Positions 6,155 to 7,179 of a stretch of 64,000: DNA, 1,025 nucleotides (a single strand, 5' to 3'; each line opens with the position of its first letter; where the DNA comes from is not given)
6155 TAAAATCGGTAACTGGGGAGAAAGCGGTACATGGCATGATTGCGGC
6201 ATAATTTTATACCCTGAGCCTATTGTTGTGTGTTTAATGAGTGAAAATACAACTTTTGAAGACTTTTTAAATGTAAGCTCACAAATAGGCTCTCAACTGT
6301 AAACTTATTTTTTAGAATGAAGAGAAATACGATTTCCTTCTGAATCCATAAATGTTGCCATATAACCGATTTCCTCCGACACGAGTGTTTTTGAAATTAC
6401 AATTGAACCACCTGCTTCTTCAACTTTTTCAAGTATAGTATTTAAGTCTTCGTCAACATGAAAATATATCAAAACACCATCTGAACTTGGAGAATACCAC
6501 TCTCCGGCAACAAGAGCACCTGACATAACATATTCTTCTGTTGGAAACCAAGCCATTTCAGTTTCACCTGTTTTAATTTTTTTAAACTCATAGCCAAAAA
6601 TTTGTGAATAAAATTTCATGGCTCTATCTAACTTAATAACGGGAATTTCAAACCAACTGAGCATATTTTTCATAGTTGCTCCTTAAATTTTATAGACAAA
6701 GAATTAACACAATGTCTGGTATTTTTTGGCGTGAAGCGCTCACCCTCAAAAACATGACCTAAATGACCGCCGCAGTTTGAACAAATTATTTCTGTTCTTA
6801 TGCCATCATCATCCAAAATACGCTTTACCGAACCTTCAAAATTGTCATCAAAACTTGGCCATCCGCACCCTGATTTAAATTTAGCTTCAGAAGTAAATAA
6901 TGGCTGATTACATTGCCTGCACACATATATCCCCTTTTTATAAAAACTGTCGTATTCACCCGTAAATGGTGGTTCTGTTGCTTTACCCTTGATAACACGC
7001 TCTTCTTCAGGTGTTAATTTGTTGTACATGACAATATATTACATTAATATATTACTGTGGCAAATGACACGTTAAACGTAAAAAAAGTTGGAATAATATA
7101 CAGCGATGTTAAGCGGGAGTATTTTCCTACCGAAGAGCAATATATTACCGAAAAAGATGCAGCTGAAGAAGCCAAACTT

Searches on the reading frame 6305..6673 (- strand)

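Call 10: search_protein_families(library=pfam, proteins=[window:6305-6673:-], max_evalue=0.001)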
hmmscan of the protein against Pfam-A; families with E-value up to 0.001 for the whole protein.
window:6305-6673:- (122 aa): 2 families
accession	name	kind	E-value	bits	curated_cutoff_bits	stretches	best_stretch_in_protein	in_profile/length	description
PF00903.31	Glyoxalase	-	7.8e-10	39.6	20.6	1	6-117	3-120/121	Glyoxalase/Bleomycin resistance protein/Dioxygenase superfamily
PF22677.2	Ble-like_N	-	7e-05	22.9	24.5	1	7-41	4-36/41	Bleomycin resistance protein-like N-terminal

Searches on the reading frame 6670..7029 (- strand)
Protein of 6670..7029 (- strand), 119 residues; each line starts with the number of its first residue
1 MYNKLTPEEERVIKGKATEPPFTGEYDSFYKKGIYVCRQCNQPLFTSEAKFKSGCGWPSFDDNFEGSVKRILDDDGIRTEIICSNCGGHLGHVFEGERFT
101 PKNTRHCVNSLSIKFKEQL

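Call 10: search_protein_families(library=pfam, proteins=[window:6670-7029:-], max_evalue=0.001)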
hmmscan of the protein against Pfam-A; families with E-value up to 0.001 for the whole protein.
window:6670-7029:- (119 aa): 1 family
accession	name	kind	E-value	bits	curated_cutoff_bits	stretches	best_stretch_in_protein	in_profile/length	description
PF01641.26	SelR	-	9.4e-44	148.5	24.9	1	5-116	1-115/116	SelR domain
